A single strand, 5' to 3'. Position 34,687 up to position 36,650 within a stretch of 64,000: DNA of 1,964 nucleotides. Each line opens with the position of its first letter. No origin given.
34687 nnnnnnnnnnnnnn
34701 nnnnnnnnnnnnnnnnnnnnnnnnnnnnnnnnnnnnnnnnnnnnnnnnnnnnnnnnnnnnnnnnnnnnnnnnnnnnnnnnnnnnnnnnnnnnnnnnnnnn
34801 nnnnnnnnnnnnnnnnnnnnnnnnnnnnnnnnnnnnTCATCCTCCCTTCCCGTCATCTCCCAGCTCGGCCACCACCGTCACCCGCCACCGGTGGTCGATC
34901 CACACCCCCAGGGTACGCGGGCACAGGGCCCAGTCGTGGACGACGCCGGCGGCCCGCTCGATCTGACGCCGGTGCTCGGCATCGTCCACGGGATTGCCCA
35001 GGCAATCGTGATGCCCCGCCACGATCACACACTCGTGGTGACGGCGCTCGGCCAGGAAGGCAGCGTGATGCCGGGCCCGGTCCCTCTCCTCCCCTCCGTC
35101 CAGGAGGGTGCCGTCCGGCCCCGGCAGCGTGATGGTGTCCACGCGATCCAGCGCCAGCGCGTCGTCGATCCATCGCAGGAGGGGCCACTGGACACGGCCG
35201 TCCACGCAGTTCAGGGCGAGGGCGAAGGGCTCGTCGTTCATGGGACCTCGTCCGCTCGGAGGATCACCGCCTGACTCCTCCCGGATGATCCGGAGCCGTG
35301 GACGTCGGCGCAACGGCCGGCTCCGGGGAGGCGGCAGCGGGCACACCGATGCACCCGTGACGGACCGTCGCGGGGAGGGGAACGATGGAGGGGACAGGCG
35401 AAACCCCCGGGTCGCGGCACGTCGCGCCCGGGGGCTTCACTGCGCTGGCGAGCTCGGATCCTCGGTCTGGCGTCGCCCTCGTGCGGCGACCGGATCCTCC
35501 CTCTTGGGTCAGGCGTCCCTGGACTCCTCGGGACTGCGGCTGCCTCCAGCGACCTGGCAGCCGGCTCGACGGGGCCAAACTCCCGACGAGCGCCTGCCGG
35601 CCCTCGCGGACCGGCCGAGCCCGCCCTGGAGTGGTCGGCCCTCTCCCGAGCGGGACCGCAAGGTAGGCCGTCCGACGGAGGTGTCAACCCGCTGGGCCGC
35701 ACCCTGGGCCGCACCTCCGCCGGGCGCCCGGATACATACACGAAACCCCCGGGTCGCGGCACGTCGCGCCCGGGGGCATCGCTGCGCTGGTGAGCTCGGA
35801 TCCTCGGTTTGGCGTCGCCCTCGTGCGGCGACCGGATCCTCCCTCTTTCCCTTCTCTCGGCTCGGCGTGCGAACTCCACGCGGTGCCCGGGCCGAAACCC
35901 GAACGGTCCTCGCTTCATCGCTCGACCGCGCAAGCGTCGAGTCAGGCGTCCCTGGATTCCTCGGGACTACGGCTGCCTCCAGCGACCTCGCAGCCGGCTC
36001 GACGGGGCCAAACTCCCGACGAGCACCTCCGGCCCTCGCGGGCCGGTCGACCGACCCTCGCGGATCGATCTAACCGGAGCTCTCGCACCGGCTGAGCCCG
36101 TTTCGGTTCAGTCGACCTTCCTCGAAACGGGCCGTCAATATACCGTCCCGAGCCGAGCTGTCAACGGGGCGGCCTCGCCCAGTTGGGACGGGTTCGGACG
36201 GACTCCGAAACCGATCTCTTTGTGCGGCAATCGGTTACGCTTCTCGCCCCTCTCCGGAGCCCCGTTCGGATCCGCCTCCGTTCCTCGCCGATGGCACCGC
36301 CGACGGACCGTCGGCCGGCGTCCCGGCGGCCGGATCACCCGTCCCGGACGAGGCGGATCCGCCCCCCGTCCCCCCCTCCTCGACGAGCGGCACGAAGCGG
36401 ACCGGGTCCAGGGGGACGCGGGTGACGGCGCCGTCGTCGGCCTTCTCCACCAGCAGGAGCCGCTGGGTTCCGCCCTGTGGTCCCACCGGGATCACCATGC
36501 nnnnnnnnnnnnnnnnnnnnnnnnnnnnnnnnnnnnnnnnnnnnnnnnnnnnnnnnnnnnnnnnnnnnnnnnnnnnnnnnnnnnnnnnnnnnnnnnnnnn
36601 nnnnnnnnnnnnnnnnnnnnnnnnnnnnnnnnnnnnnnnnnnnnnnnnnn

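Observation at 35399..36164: Tandem pair of unrecognised structured ncRNAs, each with its own promoter and 3' hairpin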

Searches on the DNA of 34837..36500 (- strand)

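Call 5: search_rna_families(source=window, start=35100, end=36500, threshold=evalue, max_evalue=10, show_alignments=3)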
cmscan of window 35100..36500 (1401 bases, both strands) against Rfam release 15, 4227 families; matches with E-value up to 10: 6.
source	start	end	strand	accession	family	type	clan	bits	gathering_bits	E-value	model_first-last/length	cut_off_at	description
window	36010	36081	-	RF02681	Twister-sister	Gene; ribozyme;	-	23.1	34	0.036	1-81/81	no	Twister_sister_ribozyme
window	35669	35726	+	RF00891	mir-671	Gene; miRNA;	-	17.6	65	9.3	1-84/84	no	mir-671 microRNA precursor family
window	35990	36110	-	RF01527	CrfA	Gene; sRNA;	-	17.4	38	2.3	1-136/136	no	Caulobacter sRNA CrfA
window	35190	35240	-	RF02136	HTT-AS1_3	Gene; lncRNA;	-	13.9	70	9.6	1-60/60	no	HTT antisense RNA 1 conserved region 3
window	35560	35601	+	RF02690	BTH_s1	Gene; sRNA;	-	12.3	74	4.3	81-123/205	no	Burkholderia sRNA 1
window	35993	36033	+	RF02690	BTH_s1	Gene; sRNA;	-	11.2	74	8.9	81-123/205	no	Burkholderia sRNA 1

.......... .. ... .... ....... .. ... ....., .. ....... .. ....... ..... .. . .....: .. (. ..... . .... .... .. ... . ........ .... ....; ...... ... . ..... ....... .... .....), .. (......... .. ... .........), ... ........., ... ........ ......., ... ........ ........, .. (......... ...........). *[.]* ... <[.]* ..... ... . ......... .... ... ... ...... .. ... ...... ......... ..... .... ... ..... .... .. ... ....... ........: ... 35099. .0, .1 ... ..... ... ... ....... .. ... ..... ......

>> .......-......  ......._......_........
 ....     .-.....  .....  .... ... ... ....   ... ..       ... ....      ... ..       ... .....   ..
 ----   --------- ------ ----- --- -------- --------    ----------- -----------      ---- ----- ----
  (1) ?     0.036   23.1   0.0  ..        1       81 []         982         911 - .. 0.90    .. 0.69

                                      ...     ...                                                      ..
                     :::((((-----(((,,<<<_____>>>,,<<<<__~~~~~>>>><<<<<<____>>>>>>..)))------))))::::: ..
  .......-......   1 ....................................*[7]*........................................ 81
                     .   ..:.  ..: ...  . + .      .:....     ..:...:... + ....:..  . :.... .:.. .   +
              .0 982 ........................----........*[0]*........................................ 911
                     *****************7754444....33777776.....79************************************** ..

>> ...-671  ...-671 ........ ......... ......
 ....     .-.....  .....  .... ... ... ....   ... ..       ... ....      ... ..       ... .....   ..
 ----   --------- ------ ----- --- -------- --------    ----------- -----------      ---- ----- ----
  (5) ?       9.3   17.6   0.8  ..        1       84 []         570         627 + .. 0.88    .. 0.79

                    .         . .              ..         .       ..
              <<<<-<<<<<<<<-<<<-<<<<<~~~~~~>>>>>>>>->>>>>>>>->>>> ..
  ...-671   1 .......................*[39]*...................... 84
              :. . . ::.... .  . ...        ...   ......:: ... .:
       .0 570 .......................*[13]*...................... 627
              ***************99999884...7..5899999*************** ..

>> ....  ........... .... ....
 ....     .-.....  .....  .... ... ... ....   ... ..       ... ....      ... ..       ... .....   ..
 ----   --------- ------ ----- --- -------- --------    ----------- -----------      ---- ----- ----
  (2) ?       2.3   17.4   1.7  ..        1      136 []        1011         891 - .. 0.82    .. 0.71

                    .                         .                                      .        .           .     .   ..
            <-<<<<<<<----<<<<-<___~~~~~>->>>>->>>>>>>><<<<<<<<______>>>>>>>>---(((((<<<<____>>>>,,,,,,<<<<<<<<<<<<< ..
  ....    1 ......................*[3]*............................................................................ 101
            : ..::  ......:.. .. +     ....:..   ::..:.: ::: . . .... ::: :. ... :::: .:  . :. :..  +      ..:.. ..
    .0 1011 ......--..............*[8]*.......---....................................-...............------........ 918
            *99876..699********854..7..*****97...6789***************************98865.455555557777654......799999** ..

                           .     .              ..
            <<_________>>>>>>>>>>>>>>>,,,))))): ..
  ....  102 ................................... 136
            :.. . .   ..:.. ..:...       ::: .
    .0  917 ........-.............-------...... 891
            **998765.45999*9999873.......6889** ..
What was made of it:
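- On Twister-sister ribozyme: Present in u1 only (call 5).
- On 6S RNA: No 6S hit at E up to 10 (call 5).
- Closest known: 6S RNA and Ms1-type RNA-polymerase-binding RNAs. Different: There is no rod with a central bubble, and no 6S hit in Rfam even at E up to 10 (call 5).
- Twister-sister is the best sub-threshold Rfam hit: 36010-36081 on the minus strand, 23.1 bits, E = 0.036 for a 1.4-kb search (call 5).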

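Call 58: build_rna_model(alignment_id=A3)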
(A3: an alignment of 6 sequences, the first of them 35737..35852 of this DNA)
Model R1 built from alignment A3 (6 sequences, 123 columns); structure: RNAalifold consensus.
model positions 116; base pairs 33; branch points 1; effective number of sequences 0.75; information 0.59 bits per position. Calibrated on 0.2 Mb of random sequence (short: E-values are rough).
structure used (alignment columns):
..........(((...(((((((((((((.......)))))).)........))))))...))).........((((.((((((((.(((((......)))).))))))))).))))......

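Call 59: build_rna_model(alignment_id=A4)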
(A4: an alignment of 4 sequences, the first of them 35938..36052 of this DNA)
Model R2 built from alignment A4 (4 sequences, 121 columns); structure: RNAalifold consensus.
model positions 116; base pairs 36; branch points 3; effective number of sequences 0.64; information 0.59 bits per position. Calibrated on 0.2 Mb of random sequence (short: E-values are rough).
structure used (alignment columns):
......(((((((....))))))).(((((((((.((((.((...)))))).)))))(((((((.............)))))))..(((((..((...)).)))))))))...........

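Call 60: search_with_rna_model(model_id=R1, source=window, filters=off, max_evalue=10)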
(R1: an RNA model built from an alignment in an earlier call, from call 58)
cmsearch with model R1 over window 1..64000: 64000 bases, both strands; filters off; matches with E-value up to 10: 76.
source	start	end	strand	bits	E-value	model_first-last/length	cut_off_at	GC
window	35737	35852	-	142.6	9.5e-33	1-116/116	no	0.71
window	35395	35510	-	132.7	2.3e-30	1-116/116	no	0.74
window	35741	35781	+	22.3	0.001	72-112/116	no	0.8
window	35398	35440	+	21.9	0.0013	71-113/116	no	0.79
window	24190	24300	+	12.8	0.19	1-116/116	no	0.71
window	27153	27238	+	12.3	0.27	1-116/116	no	0.73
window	2914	3016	+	11.9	0.33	1-116/116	no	0.67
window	1355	1391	-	11.5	0.4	68-113/116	no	0.86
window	13098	13195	+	11.3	0.45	1-116/116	no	0.66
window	51145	51263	-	10.7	0.64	1-116/116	no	0.68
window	19518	19615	+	10.6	0.68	1-116/116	no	0.71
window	6206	6242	+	9.9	0.97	16-53/116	no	0.76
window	46266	46333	-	9.7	1.1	1-116/116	no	0.72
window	39365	39445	+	9.7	1.1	1-116/116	no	0.72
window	40822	40848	-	9.7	1.1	79-105/116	no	0.67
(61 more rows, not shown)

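Call 61: search_with_rna_model(model_id=R2, source=window, filters=off, max_evalue=0.1)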
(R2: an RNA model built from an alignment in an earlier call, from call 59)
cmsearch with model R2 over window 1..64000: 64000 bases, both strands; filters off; matches with E-value up to 0.1: 2.
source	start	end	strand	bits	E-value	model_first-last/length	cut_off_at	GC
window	35938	36052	-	137.9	3.5e-25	1-116/116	no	0.73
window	35505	35620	-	133.7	2.3e-24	1-116/116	no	0.76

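Call 62: search_with_rna_model(model_id=R2, sources=[L004, L005, L008, L010, L011, L012, L013, L014, L015, L016, L027, L028, L029], max_evalue=1, show_alignments=3)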
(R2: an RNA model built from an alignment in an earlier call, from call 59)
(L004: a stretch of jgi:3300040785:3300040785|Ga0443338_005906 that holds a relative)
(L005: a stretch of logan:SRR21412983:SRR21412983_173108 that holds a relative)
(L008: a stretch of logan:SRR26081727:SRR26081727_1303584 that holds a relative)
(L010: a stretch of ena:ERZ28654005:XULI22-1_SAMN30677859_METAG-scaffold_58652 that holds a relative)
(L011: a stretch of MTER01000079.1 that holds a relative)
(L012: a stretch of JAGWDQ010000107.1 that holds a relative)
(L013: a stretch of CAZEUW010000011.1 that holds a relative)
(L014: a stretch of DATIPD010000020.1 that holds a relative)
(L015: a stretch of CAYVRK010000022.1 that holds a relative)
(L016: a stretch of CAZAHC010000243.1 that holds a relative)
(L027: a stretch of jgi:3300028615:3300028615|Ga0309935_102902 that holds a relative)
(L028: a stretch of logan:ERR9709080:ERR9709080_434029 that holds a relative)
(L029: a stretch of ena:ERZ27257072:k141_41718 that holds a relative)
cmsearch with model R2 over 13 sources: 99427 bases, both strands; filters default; matches with E-value up to 1: 5.
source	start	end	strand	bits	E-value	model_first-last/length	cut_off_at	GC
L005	783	897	+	137.5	6.7e-25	1-116/116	no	0.74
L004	366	481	+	131.7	9e-24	1-116/116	no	0.74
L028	2564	2675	-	18.6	0.086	1-116/116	no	0.71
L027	9579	9679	+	14.3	0.58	1-116/116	no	0.68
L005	777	812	-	14.2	0.62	1-116/116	no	0.81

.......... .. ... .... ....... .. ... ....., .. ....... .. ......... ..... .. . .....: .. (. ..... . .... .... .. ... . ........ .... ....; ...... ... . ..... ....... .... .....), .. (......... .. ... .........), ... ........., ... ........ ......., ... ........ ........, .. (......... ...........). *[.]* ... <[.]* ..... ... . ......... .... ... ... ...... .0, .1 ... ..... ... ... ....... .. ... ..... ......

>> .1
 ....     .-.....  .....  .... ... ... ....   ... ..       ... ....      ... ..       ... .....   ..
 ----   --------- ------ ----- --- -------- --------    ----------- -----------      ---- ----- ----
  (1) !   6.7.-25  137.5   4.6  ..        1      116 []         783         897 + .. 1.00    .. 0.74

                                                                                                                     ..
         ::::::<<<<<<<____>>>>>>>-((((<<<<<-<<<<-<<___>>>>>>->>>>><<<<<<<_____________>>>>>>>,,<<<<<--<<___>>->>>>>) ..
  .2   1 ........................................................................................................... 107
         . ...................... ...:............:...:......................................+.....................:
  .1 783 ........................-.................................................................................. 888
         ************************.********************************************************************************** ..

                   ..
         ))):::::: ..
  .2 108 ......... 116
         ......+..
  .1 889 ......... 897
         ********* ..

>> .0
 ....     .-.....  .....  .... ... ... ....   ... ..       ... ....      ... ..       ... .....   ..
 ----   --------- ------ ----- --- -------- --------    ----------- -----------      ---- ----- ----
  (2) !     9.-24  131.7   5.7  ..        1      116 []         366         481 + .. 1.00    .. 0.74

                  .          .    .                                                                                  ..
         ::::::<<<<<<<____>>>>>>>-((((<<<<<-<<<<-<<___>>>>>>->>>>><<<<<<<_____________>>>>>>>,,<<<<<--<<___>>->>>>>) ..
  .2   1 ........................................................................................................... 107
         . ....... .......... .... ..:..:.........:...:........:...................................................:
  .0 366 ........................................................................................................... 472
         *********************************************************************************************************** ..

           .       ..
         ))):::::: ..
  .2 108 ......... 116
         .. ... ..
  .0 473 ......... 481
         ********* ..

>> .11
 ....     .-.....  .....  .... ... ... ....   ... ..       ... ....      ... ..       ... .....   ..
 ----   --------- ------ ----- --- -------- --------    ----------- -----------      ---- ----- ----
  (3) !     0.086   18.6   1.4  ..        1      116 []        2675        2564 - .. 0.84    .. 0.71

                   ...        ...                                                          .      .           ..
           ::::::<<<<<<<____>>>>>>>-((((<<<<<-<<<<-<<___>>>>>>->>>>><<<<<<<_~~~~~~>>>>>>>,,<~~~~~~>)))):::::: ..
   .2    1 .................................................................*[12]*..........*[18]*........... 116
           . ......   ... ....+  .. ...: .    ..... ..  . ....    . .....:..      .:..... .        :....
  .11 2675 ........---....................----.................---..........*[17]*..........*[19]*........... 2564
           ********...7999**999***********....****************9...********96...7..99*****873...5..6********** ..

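Call 68: search_rna_families(sources=[L004, L005, L008, L010, L009, L006], threshold=evalue, max_evalue=1)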
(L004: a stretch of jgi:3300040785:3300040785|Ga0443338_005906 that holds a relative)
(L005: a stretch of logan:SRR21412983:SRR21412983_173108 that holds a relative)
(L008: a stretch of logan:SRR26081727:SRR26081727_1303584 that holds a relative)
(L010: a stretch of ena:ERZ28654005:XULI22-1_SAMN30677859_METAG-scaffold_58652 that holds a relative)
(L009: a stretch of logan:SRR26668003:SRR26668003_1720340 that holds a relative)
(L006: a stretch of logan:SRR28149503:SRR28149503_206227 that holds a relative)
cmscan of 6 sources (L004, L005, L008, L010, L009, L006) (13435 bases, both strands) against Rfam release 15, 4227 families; matches with E-value up to 1: 1.
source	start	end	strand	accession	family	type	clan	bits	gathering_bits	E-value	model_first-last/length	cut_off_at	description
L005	754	825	+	RF02681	Twister-sister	Gene; ribozyme;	-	23.1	34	0.34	1-81/81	no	Twister_sister_ribozyme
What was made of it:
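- On Any Rfam 15 family: Only sub-threshold hits in the region and in the homologous loci (calls 5, 68).
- Closest known: Twister-sister ribozyme. Different: The score is below the family threshold, one helix is missing, and the region is not shared by u2 (calls 5, 68).
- The same hit appears in L005 (call 68). E rises to 0.34 when 13 kb is searched (call 68).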

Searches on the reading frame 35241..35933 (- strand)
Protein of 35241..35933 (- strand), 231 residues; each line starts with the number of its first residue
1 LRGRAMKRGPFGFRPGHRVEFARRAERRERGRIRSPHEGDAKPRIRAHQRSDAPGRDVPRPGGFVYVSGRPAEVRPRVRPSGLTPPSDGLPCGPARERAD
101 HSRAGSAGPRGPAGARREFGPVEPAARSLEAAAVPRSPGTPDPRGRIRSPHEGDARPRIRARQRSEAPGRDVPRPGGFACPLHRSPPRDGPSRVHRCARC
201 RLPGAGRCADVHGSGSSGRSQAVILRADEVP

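Call 48: search_protein_representatives(protein=window:35241-35933:-)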
Query: 231 residues. Proteins with E-value up to 0.001 (for the whole library): 0; up to 1e-10: 0; up to 1e-30: 0. The best 0 are listed.
